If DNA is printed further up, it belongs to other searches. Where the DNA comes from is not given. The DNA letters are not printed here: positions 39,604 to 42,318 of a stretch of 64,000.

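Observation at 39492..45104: Uncharacterised TAT-exported molybdopterin oxidoreductase (PsrABC-type) with TorD chaperone and AT-rich palindromic operator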

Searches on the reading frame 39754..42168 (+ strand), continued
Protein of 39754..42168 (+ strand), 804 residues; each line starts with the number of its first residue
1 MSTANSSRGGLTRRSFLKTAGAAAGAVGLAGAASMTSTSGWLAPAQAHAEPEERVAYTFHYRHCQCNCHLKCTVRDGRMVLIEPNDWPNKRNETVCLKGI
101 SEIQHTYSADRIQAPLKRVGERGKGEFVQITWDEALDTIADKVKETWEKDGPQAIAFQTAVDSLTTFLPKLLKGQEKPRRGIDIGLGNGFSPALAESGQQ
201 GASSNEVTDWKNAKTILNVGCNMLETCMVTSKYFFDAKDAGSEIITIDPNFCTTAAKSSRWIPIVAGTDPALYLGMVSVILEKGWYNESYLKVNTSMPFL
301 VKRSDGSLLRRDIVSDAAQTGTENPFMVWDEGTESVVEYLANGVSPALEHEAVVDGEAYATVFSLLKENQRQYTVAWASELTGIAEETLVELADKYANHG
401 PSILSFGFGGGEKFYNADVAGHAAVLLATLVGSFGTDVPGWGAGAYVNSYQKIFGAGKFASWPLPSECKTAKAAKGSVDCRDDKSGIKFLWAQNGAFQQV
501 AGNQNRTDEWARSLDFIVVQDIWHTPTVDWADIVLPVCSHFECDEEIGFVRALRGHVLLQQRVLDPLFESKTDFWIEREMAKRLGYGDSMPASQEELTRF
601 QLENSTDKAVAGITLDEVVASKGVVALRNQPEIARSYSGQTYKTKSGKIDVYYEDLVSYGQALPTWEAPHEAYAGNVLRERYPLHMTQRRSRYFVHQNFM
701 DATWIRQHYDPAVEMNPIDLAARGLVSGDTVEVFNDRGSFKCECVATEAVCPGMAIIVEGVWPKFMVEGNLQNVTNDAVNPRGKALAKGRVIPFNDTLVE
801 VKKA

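Call 30: search_solved_structures(query=window:39754-42168:+, max_evalue=1e-40, show_alignments=2)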
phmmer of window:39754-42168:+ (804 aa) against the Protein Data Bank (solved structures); distinct sequences matched with E-value up to 1e-40: 3.
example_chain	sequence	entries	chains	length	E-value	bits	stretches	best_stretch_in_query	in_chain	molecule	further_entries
4ydd_A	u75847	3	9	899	6.6e-46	160.1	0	90-333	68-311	DMSO reductase family type II enzyme, molybdopterin subunit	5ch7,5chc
2vpw_A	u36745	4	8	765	1.3e-45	159.1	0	12-365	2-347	THIOSULFATE REDUCTASE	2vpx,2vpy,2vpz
5e7o_A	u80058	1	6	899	2.3e-45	158.3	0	90-333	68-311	DMSO reductase family type II enzyme, molybdopterin subunit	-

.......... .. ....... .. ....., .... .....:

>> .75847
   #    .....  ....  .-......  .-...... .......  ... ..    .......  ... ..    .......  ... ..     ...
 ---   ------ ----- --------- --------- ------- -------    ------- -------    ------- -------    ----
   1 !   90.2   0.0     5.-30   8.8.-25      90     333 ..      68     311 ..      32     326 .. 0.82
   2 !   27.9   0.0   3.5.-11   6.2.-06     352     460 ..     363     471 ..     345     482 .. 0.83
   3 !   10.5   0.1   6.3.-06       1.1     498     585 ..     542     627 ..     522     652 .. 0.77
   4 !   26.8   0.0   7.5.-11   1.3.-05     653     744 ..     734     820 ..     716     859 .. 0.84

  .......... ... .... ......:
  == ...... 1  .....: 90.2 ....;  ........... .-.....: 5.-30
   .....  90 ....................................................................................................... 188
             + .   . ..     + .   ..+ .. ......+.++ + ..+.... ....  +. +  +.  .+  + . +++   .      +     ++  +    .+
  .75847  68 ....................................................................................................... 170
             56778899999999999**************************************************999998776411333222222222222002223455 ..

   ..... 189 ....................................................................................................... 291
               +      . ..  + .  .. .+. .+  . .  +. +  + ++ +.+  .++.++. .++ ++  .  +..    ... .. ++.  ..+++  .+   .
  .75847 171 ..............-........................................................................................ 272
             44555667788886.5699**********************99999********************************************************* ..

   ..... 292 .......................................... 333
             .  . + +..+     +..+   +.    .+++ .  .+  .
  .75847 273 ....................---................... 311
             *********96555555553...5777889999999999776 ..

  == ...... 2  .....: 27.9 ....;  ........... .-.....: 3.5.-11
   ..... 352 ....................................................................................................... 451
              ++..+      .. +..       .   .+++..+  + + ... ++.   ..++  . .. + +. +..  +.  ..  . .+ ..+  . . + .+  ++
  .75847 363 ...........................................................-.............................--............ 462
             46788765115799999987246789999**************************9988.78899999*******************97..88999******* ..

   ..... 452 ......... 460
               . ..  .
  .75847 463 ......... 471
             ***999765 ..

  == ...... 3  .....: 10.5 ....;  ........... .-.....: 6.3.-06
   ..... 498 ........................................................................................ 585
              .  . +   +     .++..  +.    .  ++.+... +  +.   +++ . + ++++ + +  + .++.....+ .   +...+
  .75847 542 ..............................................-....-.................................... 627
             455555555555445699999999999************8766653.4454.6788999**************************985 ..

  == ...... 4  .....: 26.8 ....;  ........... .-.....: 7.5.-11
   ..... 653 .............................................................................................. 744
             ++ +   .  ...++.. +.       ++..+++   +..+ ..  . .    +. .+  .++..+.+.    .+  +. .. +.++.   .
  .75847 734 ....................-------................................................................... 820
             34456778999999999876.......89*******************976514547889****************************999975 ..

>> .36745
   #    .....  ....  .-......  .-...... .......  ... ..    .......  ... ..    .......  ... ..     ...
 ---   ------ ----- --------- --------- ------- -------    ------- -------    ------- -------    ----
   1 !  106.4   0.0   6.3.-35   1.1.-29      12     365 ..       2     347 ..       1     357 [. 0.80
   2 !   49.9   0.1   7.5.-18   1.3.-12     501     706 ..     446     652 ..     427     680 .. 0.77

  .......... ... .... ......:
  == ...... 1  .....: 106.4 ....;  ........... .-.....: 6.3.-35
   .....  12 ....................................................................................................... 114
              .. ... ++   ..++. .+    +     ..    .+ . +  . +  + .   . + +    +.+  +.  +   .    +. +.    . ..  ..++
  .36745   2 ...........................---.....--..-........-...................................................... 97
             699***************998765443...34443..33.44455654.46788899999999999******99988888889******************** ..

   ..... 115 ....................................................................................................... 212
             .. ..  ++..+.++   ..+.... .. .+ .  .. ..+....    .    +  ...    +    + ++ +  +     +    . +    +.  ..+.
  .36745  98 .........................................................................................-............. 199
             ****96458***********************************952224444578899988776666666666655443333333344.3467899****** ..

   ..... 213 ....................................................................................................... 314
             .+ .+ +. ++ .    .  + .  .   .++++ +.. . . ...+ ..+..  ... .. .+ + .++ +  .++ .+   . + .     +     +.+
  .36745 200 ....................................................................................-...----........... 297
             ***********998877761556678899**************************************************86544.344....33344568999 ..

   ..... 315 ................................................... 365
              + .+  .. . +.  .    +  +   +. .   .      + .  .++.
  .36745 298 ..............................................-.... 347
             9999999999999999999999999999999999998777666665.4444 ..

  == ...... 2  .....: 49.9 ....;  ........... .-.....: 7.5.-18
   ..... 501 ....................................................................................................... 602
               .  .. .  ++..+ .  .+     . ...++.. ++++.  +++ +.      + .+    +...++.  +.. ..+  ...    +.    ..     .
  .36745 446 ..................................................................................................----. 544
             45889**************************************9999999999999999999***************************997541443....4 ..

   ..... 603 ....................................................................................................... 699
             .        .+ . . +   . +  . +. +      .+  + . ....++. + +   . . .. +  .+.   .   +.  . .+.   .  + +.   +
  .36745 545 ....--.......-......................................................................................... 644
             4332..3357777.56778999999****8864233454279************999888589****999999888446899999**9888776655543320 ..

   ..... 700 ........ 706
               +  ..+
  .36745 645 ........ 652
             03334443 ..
